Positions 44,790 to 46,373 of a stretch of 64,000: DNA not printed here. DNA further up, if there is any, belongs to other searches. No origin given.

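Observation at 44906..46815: Two-gene module: ABC/OLD-type ATPase plus a small D...ExK protein; candidate uncharacterised defence system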

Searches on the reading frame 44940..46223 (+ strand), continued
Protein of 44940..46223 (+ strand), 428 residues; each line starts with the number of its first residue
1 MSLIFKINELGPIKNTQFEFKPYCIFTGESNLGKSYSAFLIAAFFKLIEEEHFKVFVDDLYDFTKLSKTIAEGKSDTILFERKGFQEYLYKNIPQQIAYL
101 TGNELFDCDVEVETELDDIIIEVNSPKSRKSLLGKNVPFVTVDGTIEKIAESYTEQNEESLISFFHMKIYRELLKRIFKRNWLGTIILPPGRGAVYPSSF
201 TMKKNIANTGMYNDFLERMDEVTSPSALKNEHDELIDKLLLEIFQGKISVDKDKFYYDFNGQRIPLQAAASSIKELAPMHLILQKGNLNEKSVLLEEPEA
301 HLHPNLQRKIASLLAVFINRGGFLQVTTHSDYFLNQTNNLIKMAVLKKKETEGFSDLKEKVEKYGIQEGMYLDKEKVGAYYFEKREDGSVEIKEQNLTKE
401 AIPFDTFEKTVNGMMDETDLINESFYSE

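Call 55: get_annotated_region(hit=H16, flank=3000)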
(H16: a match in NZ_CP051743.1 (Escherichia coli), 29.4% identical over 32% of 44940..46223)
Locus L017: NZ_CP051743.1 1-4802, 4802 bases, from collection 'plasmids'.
description: Escherichia coli strain SCU-105 plasmid pSCU-105-5, complete sequence
organism: Escherichia coli (NCBI taxid 562)
taxonomy: Bacteria; Pseudomonadota; Gammaproteobacteria; Enterobacterales; Enterobacteriaceae; Escherichia; Escherichia coli
host: -; source: Homo sapiens,whole organism,rectal swab from healthy college student; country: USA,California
typing (MOB-suite, as given by PLSDB): non-mobilizable; replicon Col(MG828),rep_cluster_2373
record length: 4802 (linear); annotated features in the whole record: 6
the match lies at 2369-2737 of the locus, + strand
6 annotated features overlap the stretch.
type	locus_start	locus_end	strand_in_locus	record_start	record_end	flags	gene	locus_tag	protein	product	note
CDS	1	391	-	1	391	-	-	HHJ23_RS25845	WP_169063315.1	helix-turn-helix domain-containing protein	-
CDS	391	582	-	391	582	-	-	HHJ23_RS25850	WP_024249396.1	Rop family plasmid primer RNA-binding protein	-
CDS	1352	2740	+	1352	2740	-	-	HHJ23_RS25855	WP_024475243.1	AAA family ATPase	-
CDS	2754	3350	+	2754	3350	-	-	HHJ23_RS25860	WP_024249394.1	hypothetical protein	-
CDS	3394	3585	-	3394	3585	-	-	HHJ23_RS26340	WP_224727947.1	hypothetical protein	-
CDS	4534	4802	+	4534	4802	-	-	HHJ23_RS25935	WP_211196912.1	hypothetical protein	-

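Call 56: get_annotated_region(hit=H19, flank=3000)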
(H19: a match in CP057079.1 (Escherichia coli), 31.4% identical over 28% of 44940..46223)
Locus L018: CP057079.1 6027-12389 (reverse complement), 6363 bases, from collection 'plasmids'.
description: Escherichia coli strain RHB38-C24 plasmid pRHB38-C24_5, complete sequence
organism: Escherichia coli (NCBI taxid 562)
taxonomy: Bacteria; Pseudomonadota; Gammaproteobacteria; Enterobacterales; Enterobacteriaceae; Escherichia; Escherichia coli
host: -; source: culture,Pooled pig faecal samples collected from floor of farm; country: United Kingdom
typing (MOB-suite, as given by PLSDB): mobilizable; replicon IncX1; relaxase MOBP
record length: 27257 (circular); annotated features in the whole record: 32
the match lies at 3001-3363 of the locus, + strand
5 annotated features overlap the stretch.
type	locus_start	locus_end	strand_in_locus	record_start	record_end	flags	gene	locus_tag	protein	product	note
CDS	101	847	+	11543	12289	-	-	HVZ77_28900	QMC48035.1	ATP-binding protein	-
CDS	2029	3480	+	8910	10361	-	-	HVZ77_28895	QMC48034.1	AAA family ATPase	-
CDS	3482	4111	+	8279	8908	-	-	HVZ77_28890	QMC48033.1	hypothetical protein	-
CDS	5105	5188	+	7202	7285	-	-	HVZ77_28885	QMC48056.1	Damage inducible protein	-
CDS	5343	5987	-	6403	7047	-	-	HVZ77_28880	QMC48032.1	recombinase family protein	-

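Call 57: search_protein_families(library=padloc, proteins=[L016:1622-3043:+, L016:3048-3677:+, L017:1352-2737:+, L017:2754-3347:+, L018:2029-3477:+, L018:3482-4108:+], max_evalue=0.00001)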
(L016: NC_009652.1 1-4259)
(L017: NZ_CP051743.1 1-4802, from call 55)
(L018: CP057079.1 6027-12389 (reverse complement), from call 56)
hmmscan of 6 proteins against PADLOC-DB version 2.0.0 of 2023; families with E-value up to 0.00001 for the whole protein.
L016:1622-3043:+ (474 aa): 56 families (the best 25 are shown)
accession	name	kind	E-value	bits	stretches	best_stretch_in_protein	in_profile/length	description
PDLC04032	PD-T4-4_A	-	4.5e-233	772.4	1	1-473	1-472/474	-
PDLC04033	PD-T4-4_A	-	7.6e-91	303.6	1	1-468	1-456/460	-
PDLC04664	PDC-M47A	-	2.8e-66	222.4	1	1-436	1-412/461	-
PDLC02979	AriA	-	1.6e-20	72.2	1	2-392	5-373/373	-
PDLC03878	NsnB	-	3.3e-20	71.1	1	2-446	4-326/345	-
PDLC04214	HEC-02A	-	9.7e-19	65.8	1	264-396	158-286/338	-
PDLC04213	HEC-02A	-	1.4e-18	65.6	1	266-417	155-298/337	-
PDLC02980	AriA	-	7.5e-15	53.7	1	21-392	1-303/304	-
PDLC04146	HEC-02B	-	1.4e-13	48.6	1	255-397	150-288/344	-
PDLC02358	Old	-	1.8e-13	48.1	1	348-400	285-337/578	Old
PDLC00265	PtuA1|PtuA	-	3.8e-12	44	1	13-398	24-378/479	AAA ATPase domain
PDLC00289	PtuA1|PtuA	-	3.3e-11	40.9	1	317-411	220-311/404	AAA ATPase domain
PDLC04710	PDC-M56A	-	4.3e-11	40.4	1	309-410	207-304/382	-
PDLC04239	PDC-M01A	-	7.6e-11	39.2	1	345-409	408-472/552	-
PDLC04177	HEC-01A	-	8.1e-11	39.6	1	330-399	281-347/393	-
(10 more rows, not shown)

L016:3048-3677:+ (210 aa): 4 families
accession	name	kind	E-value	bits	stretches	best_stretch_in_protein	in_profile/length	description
PDLC04035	PD-T4-4_B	-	3.6e-93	308.9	1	1-208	1-205/206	-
PDLC04037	PD-T4-4_B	-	4.4e-12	44.1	1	1-164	1-152/190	-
PDLC04034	PD-T4-4_B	-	7.1e-11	40.2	1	25-145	24-134/190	-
PDLC04036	PD-T4-4_B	-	3e-06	25.3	1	28-149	26-152/203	-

L017:1352-2737:+ (462 aa): 44 families (the best 25 are shown)
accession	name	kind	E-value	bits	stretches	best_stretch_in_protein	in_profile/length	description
PDLC04032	PD-T4-4_A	-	3.2e-123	410.2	1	1-459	1-469/474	-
PDLC04033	PD-T4-4_A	-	2.9e-109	364.3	1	1-456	1-455/460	-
PDLC04664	PDC-M47A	-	6.3e-92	306.9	1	1-426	1-413/461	-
PDLC02979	AriA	-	1.6e-28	98.5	1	2-381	5-373/373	-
PDLC03878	NsnB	-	2.5e-18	65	1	2-430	4-328/345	-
PDLC04214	HEC-02A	-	1.4e-16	58.7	1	273-385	175-286/338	-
PDLC02980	AriA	-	1e-15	56.5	1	21-381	1-303/304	-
PDLC04213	HEC-02A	-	1.8e-15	55.4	1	265-388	168-283/337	-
PDLC02358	Old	-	1.4e-13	48.5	1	338-387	286-335/578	Old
PDLC04710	PDC-M56A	-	4.5e-12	43.7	1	337-452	241-352/382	-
PDLC04146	HEC-02B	-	2.2e-11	41.4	1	318-393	219-295/344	-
PDLC02915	ATPase-Toprim_I-B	-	4.3e-11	40.3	1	339-388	258-306/623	-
PDLC02914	ATPase-Toprim_I-B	-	4.9e-11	40.5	1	318-387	185-254/443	-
PDLC04177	HEC-01A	-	1.8e-10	38.4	1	301-387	263-346/393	-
PDLC00289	PtuA1|PtuA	-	2.3e-10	38.1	1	286-389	201-301/404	AAA ATPase domain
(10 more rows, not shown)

L017:2754-3347:+ (198 aa): 3 families
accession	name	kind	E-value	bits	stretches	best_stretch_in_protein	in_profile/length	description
PDLC04035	PD-T4-4_B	-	1.1e-43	147.3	1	1-170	1-167/206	-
PDLC04034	PD-T4-4_B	-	3.3e-10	38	1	23-173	24-163/190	-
PDLC04037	PD-T4-4_B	-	1.1e-06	26.5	1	2-182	6-171/190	-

L018:2029-3477:+ (483 aa): 51 families (the best 25 are shown)
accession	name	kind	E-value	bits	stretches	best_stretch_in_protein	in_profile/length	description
PDLC04032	PD-T4-4_A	-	2.9e-260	862.1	1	1-482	1-473/474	-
PDLC04033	PD-T4-4_A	-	3.4e-90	301.4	1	1-476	1-455/460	-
PDLC04664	PDC-M47A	-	1.1e-67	227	1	1-454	1-421/461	-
PDLC04214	HEC-02A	-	4.7e-19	66.9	1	288-405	171-286/338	-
PDLC03878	NsnB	-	1.5e-18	65.7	1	2-449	4-327/345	-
PDLC02979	AriA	-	1.9e-18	65.4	1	2-401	5-373/373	-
PDLC04213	HEC-02A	-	2.2e-18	64.9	1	281-407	159-282/337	-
PDLC02980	AriA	-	1.4e-15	56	1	21-401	1-303/304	-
PDLC00285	PtuA1|PtuA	-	1.9e-12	45.2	1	336-407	263-336/432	AAA ATPase domain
PDLC02358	Old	-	5.2e-12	43.3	1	359-405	287-333/578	Old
PDLC00266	PtuA1|PtuA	-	1.5e-11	42.2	1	329-407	306-386/483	AAA ATPase domain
PDLC04146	HEC-02B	-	2.9e-11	41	1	289-412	174-294/344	-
PDLC00283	PtuA1|PtuA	-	6.2e-11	40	1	324-414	265-358/448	AAA ATPase domain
PDLC00289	PtuA1|PtuA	-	1.9e-10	38.4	1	334-409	226-300/404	AAA ATPase domain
PDLC02981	AriAB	-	1.9e-10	38.1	1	339-444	313-422/694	-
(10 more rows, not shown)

L018:3482-4108:+ (209 aa): 5 families
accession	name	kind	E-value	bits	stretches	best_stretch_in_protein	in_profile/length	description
PDLC04035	PD-T4-4_B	-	6.1e-108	357.1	1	1-208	1-205/206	-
PDLC04034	PD-T4-4_B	-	8.5e-12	43.2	1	24-148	23-137/190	-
PDLC04037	PD-T4-4_B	-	6.2e-09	33.9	1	1-163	1-151/190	-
PDLC04036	PD-T4-4_B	-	2.5e-06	25.6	1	25-165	23-166/203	-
PDLC04668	PDC-M47B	-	6.4e-06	24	0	39-144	37-130/186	-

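Call 60: find_encoding_contigs(protein=P0004, flank=10000, max_places=2)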
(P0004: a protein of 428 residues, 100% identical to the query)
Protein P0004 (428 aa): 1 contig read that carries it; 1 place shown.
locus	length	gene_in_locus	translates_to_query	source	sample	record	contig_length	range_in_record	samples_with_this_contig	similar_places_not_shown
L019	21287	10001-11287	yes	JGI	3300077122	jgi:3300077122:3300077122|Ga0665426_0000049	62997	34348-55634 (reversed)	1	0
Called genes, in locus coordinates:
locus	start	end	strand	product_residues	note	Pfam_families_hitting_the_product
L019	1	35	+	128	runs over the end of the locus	PF26622:DUF8199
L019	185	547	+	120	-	PF00403:HMA (faint)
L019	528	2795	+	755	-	PF13715:CarbopepD_reg_2, PF07715:Plug (weak), PF00593:TonB_dep_Rec_b-barrel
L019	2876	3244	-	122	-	-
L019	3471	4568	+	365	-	-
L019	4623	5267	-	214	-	PF01135:PCMT, PF00398:RrnaAD (weak)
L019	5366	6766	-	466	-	PF01773:Nucleos_tra2_N, PF07670:Gate, PF07662:Nucleos_tra2_C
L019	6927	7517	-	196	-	PF02577:BFN_dom, PF02151:UVR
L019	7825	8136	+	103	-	PF00829:Ribosomal_L21p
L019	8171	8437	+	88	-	PF01016:Ribosomal_L27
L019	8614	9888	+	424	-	PF02403:Seryl_tRNA_N, PF00587:tRNA-synt_2b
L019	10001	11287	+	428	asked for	PF13175:AAA_15, PF13304:AAA_21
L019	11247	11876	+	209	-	-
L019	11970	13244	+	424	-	PF16217:M64_N, PF09471:Peptidase_M64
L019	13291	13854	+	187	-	PF01914:MarC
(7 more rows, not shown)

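Call 61: find_encoding_contigs(protein=P0083, flank=8000, max_places=3)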
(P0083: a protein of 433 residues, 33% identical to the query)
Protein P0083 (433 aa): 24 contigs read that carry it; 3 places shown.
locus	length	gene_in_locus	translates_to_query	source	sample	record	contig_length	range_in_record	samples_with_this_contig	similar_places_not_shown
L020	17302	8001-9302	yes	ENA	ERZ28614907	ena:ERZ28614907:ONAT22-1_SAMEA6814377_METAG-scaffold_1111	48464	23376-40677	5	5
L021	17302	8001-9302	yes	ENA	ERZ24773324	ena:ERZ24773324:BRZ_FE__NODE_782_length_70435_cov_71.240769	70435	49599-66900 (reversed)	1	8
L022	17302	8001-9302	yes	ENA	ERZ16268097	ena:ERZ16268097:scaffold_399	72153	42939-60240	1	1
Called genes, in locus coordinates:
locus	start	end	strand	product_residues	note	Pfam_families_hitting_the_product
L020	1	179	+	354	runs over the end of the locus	-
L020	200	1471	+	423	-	PF00534:Glycos_transf_1, PF13692:Glyco_trans_1_4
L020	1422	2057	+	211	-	PF25087:GMPPB_C (faint), PF00132:Hexapep, PF14602:Hexapep_2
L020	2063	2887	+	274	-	PF00535:Glycos_transf_2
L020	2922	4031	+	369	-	PF13439:Glyco_transf_4 (weak), PF20706:GT4-conflict, PF00534:Glycos_transf_1, PF13692:Glyco_trans_1_4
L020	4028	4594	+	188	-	PF00132:Hexapep, PF14602:Hexapep_2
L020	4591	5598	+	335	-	PF01757:Acyl_transf_3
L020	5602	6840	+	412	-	PF20706:GT4-conflict, PF00534:Glycos_transf_1, PF13692:Glyco_trans_1_4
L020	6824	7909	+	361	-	-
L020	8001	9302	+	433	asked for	PF13175:AAA_15, PF13304:AAA_21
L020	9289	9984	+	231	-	-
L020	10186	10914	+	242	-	PF03808:Glyco_tran_WecG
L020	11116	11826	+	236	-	PF06082:YjbH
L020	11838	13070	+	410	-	PF06082:YjbH (faint)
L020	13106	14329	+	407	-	-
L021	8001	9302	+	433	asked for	PF13175:AAA_15, PF13304:AAA_21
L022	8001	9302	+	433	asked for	PF13175:AAA_15, PF13304:AAA_21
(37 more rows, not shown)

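Call 62: find_encoding_contigs(protein=P0021, flank=8000, max_places=2)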
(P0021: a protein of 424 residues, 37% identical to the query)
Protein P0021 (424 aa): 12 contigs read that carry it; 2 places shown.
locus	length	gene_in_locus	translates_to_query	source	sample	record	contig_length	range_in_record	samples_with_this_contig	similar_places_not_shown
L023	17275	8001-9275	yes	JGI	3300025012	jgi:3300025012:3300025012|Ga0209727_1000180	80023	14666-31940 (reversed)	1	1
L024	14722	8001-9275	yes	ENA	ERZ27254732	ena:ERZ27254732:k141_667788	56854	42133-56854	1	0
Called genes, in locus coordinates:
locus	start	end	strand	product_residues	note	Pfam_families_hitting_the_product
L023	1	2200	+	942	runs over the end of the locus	PF18339:Tudor_1_RapA, PF18337:Tudor_RapA, PF04851:ResIII, PF00176:SNF2-rel_dom, PF00270:DEAD, PF00271:Helicase_C, PF12137:RapA_C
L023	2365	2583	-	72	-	-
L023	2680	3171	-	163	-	-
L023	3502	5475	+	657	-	PF00672:HAMP, PF00211:Guanylate_cyc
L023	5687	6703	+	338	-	PF01551:Peptidase_M23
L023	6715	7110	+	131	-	PF04519:Bactofilin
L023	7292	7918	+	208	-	PF02581:TMP-TENI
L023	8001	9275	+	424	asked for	PF13304:AAA_21 (weak), PF13175:AAA_15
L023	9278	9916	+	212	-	-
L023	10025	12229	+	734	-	PF00912:Transgly, PF00905:Transpeptidase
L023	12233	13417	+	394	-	PF04151:PPC (faint)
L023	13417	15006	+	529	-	PF07719:TPR_2 (faint), PF13174:TPR_6 (faint), PF13176:TPR_7 (faint), PF13181:TPR_8 (faint), PF13424:TPR_12 (faint), PF13428:TPR_14 (faint), PF13432:TPR_16 (faint), PF04471:Mrr_cat, +6 more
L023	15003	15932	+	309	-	PF01590:GAF (weak), PF13185:GAF_2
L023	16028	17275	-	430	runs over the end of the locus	-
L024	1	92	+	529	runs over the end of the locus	PF14321:DUF4382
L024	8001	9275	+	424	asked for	PF13304:AAA_21 (weak), PF13175:AAA_15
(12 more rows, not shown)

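Call 65: find_related_loci(query=A7, collection=viral_contigs, flank=5000)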
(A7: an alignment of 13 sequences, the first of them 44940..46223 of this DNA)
Query A7 (428 aa) in viral_contigs; peptide patterns used: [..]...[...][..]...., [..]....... (x = any residue, [..] = any of these).
123 stretches matched a pattern; 8 encode a relative of the query (tblastn E <= 1e-3); 8 distinct loci.
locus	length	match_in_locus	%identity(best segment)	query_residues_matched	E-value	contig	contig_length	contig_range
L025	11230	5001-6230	32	2-416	3e-58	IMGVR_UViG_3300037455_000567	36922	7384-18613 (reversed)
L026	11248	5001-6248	32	6-425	3e-57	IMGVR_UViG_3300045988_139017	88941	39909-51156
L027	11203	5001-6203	31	5-411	1e-56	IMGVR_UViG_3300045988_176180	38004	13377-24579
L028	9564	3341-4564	33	1-411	2e-55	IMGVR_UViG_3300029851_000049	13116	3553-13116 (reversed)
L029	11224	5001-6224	33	1-411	2e-55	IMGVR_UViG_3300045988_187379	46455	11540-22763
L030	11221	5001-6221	33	3-412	1e-55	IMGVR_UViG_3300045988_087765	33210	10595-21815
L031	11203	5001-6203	32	5-411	2e-55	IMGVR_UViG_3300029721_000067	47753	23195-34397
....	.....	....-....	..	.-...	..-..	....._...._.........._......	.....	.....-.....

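Call 68: search_protein_families(library=phrogs, proteins=[L030:8488-9801:+, L030:7219-7887:+, L030:762-2060:+, L027:806-1297:+, L026:778-4785:-, L026:8690-10015:-, L029:8856-10652:+, L029:25-1572:+, L025:1644-3596:+], max_evalue=0.00001)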
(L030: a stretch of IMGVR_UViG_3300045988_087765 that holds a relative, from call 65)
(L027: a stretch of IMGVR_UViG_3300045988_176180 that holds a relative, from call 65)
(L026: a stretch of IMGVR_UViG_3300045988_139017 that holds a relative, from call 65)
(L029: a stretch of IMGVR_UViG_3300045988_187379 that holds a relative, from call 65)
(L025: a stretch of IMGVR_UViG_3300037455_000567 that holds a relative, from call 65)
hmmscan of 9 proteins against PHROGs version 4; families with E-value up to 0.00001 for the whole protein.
L030:8488-9801:+ (438 aa): 3 families
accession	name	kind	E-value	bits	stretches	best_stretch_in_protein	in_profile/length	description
phrog_2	-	head and packaging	5.6e-25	89.2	1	8-427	269-596/807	terminase large subunit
phrog_979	-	head and packaging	6.5e-20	72.3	1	9-178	155-317/642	terminase large subunit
phrog_3717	-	head and packaging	1.2e-06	29.1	1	13-214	16-211/277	terminase large subunit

L030:7219-7887:+ (223 aa): 14 families
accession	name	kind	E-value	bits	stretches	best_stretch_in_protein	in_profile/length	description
phrog_518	-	transcription regulation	9.8e-45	154.1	1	14-126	11-127/268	Rha-like transcriptional regulator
phrog_995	-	transcription regulation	2.6e-37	129.9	1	14-122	108-216/307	transcriptional regulator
phrog_18886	-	unknown function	1.7e-34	120.5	1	11-126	3-122/269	-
phrog_373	-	transcription regulation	7.7e-34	118.6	1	12-125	85-209/373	anti-repressor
phrog_2657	-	transcription regulation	3.2e-33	116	1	15-119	12-116/243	transcriptional regulator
phrog_821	-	transcription regulation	1.3e-32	114.6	1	17-116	154-253/324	transcriptional regulator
phrog_63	-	transcription regulation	9e-23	82.3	1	17-117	123-225/431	anti-repressor Ant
phrog_10324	-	transcription regulation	3.6e-16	60.7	1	24-113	3-100/205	anti-repressor Ant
phrog_32770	-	unknown function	8.7e-11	42.5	1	7-44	4-41/41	-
phrog_8244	-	unknown function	1.4e-09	38.5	1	13-123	144-255/383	-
phrog_15204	-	transcription regulation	3e-09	37.5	1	16-50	26-60/79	anti-repressor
phrog_17716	-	unknown function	3.3e-08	35.3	1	89-116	1-28/101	-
phrog_20738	-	transcription regulation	1.1e-06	30.5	1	79-120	1-42/103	anti-repressor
phrog_8235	-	transcription regulation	2.8e-06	28.2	1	22-97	8-92/219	anti-repressor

L030:762-2060:+ (433 aa): 1 family
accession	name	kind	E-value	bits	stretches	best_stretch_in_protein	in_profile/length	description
phrog_8470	-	unknown function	1e-25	91.6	2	253-373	387-492/567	-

L027:806-1297:+ (164 aa): 5 families
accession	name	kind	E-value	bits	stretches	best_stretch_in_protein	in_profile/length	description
phrog_822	-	lysis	9.1e-57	193.3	1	1-151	21-151/215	amidase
phrog_1493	-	lysis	3.3e-21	76.9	1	4-145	34-151/394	endolysin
phrog_21433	-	lysis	1.1e-11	46.1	1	4-155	7-156/174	endolysin; inhibits RNA polymerase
phrog_1794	-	lysis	2.5e-11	44.6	1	4-141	56-183/336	amidase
phrog_35436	-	lysis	4.9e-11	43.4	1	20-142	33-144/266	amidase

L026:778-4785:- (1336 aa): 18 families
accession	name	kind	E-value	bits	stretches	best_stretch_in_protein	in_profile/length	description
phrog_1533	-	tail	2e-49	169.2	1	178-758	233-686/1688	tail length tape measure protein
phrog_28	-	tail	1.8e-43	150.4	1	19-951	155-743/1228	tail length tape measure protein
phrog_4704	-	tail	1.1e-41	144.3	1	185-527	206-546/625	tail length tape measure protein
phrog_9696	-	tail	2.7e-41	142.4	1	177-474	52-337/1415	tail length tape measure protein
phrog_991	-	tail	2.1e-39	136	1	177-845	278-785/1966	tail length tape measure protein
phrog_1272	-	tail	4.5e-38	131.7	1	184-836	249-790/1606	tail length tape measure protein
phrog_5218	-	unknown function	3.2e-34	119.4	1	22-472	128-475/1599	-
phrog_19074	-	unknown function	6.6e-27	94.9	1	186-475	143-434/1384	-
phrog_16692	-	unknown function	7.3e-26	91.9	1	170-484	151-482/1107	-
phrog_167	-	tail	3.8e-25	88.9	1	181-1004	272-815/1555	tail length tape measure protein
phrog_38390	-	tail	1.2e-22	80.8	1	167-379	29-235/1029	tail length tape measure protein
phrog_5493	-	tail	2e-21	77.1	1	235-384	101-250/1102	tail length tape measure protein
phrog_37649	-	tail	1.9e-17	62.9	1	198-439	457-694/2006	tail length tape measure protein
phrog_58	-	tail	2.8e-16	60.1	1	25-850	182-767/1544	tail length tape measure protein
phrog_1293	-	tail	6.7e-16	58.3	1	20-755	51-638/1424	tail length tape measure protein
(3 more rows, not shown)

L026:8690-10015:- (442 aa): 1 family
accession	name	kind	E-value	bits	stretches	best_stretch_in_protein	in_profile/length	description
phrog_907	-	tail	4.2e-20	73.2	1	154-438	107-370/376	tail sheath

L029:8856-10652:+ (599 aa): 0 families

L029:25-1572:+ (516 aa): 1 family
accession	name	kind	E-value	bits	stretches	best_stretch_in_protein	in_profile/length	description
phrog_21862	-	unknown function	4e-11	42.9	1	101-448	221-575/725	-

L025:1644-3596:+ (651 aa): 0 families

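Call 82: search_solved_structures(query=A9, max_evalue=0.001)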
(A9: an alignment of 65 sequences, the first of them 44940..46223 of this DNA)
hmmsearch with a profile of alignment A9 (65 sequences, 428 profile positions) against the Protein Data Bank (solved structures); distinct sequences matched with E-value up to 0.001: 5.
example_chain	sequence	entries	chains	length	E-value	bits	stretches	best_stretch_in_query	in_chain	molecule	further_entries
6p74_A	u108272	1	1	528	0.00011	24.8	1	294-346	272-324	Putative ATP-dependent endonuclease of the OLD family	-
9vkz_A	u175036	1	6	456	0.00031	23.3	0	282-340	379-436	Retron Ec78 probable ATPase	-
9vh1_D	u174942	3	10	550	0.00035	23.2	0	282-340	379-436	Retron Ec78 probable ATPase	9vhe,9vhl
9n69_A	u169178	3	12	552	0.00068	22.2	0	295-338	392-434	AAA family ATPase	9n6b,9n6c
22bu_B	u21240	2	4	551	0.00088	21.8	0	284-337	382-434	AAA family ATPase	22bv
